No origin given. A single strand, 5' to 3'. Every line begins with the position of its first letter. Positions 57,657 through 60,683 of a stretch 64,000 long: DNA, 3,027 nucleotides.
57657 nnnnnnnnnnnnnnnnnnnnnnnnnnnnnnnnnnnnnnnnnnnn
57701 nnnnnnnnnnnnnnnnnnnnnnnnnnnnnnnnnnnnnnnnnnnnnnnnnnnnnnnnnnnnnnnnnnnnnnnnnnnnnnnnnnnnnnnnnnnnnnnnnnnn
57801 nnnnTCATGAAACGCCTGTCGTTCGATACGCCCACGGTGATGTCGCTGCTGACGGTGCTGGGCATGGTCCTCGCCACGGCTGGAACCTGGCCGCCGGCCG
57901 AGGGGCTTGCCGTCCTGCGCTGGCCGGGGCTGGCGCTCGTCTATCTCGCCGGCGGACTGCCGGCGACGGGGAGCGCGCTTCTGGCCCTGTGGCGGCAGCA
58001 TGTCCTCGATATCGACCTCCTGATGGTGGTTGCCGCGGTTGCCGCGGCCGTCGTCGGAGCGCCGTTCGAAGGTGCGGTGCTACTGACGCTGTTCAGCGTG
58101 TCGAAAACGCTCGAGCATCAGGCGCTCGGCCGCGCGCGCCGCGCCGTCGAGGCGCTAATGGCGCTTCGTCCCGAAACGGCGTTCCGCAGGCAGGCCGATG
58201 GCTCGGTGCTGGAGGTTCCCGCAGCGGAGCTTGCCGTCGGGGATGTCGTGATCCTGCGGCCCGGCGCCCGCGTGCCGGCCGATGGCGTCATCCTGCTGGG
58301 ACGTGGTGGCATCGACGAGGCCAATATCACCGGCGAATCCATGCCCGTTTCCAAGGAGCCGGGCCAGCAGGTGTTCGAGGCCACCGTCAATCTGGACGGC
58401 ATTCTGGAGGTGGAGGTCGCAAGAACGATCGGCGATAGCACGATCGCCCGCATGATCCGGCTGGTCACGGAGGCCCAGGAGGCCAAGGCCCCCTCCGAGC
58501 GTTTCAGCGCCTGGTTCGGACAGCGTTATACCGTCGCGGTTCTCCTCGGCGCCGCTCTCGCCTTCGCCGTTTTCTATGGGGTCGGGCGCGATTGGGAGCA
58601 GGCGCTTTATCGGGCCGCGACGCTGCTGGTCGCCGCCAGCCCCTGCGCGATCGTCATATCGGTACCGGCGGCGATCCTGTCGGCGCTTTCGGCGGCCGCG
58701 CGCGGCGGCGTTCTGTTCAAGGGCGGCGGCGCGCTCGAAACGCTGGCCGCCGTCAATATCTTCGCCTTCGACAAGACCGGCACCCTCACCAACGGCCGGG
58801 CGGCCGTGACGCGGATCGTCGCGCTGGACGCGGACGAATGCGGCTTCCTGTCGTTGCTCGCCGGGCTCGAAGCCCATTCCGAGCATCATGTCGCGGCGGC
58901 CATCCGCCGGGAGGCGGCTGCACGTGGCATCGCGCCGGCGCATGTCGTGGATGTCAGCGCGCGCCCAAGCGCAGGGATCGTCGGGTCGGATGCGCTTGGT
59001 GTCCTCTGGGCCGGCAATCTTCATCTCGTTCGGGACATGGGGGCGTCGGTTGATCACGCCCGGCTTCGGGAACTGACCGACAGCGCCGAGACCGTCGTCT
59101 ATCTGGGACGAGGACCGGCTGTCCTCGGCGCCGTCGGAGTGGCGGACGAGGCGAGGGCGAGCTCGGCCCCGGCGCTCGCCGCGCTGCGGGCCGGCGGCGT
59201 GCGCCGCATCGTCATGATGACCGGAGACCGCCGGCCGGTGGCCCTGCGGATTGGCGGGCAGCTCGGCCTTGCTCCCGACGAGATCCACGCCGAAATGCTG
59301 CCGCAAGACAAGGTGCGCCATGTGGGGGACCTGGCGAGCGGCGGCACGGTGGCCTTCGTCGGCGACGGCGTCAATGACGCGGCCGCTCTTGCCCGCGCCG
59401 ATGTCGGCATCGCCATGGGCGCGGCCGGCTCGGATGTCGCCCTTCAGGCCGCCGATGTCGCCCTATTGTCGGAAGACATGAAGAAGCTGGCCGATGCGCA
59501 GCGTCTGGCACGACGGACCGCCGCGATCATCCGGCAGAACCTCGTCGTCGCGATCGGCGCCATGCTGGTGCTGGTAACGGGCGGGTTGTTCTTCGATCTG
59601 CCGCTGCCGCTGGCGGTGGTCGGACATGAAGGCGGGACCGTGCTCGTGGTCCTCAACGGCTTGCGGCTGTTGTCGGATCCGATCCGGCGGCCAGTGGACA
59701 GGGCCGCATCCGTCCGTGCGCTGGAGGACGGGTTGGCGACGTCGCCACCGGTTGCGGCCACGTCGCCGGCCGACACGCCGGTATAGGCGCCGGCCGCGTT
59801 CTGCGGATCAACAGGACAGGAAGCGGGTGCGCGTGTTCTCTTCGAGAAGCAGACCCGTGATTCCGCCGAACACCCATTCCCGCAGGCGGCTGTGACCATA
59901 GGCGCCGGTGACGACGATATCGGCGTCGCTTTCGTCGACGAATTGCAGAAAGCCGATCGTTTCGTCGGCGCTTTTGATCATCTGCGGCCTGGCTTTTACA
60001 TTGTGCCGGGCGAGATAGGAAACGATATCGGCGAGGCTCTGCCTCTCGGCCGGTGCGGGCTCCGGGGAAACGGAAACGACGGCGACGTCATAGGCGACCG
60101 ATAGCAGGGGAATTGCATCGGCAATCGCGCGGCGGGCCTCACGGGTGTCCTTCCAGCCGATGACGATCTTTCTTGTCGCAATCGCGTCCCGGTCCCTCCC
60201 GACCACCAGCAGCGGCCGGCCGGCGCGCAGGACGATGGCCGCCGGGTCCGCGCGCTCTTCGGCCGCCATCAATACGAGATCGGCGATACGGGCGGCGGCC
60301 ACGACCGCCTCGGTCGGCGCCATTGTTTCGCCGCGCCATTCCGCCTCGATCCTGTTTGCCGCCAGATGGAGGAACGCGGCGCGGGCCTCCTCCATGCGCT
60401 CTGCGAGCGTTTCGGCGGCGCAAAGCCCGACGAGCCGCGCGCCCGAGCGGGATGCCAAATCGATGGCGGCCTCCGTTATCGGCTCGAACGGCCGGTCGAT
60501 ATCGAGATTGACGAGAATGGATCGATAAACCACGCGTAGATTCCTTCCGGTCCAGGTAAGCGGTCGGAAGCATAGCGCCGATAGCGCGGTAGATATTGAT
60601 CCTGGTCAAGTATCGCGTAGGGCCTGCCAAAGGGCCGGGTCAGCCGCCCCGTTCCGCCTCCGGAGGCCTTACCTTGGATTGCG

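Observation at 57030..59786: Perfect 29-bp palindrome containing the Irr ICE-box consensus upstream of a VIT-transporter / SPC-type P1B-4 ATPase operon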

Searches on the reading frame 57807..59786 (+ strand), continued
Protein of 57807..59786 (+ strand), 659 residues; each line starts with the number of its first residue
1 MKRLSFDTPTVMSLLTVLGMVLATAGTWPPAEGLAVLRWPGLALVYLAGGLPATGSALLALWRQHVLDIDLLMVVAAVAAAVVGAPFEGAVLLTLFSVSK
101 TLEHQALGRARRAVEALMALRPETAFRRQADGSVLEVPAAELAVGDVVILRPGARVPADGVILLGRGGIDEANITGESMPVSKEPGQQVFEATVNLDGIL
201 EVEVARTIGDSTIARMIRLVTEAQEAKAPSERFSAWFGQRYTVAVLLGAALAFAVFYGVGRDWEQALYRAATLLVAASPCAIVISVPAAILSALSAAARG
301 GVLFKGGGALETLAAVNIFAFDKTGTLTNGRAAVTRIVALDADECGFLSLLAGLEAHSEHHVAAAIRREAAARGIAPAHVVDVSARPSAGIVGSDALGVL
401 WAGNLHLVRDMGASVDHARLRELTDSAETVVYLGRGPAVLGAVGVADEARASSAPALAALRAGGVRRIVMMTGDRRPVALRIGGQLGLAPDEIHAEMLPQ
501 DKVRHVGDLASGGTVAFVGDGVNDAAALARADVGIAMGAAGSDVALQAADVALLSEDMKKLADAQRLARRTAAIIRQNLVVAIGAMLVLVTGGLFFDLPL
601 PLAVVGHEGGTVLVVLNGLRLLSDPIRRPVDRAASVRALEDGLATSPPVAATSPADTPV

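Call 72: find_related_loci(query=window:57807-59786:+, collection=metagenome_contigs, flank=2500)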
Query window:57807-59786:+ (659 aa) in metagenome_contigs; peptide patterns used: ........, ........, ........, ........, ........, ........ (x = any residue, [..] = any of these).
283 stretches matched a pattern; 68 encode a relative of the query (tblastn E <= 1e-3); 66 distinct loci.
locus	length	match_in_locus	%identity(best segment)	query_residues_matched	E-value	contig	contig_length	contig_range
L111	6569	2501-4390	93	1-630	0e+0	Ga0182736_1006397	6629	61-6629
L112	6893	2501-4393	94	1-631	0e+0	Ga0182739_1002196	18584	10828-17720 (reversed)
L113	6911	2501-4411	85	1-637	0e+0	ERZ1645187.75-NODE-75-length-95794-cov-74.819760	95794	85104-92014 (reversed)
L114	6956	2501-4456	82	1-657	0e+0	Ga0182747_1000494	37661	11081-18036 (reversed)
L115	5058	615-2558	83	1-637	0e+0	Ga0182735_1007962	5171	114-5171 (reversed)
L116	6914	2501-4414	85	1-637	0e+0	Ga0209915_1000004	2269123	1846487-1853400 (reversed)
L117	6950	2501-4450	84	1-653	0e+0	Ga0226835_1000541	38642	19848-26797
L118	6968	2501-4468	83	1-647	0e+0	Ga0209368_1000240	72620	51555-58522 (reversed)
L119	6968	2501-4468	83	1-647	0e+0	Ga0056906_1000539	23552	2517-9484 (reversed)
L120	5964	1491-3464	83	1-658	0e+0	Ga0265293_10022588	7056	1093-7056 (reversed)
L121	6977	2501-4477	83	1-658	0e+0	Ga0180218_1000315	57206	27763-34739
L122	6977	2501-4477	83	1-658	0e+0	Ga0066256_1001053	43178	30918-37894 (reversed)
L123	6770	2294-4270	83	1-658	0e+0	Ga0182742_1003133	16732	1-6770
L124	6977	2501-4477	82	1-658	0e+0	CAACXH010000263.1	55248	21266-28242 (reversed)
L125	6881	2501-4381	85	1-627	0e+0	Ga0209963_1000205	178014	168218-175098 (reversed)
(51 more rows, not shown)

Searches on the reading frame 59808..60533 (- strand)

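Call 5: search_protein_families(library=pfam, proteins=[window:59808-60533:-])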
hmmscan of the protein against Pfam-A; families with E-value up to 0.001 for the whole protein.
window:59808-60533:- (241 aa): 1 family
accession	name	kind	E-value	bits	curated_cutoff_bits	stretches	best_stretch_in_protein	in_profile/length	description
PF00582.32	Usp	-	1.1e-05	26.4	24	0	146-226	38-126/141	Universal stress protein family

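Call 6: search_protein_families(library=ncbifam, proteins=[window:59808-60533:-], max_evalue=0.001)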
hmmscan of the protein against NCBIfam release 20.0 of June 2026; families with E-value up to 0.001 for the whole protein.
window:59808-60533:- (241 aa): 0 families
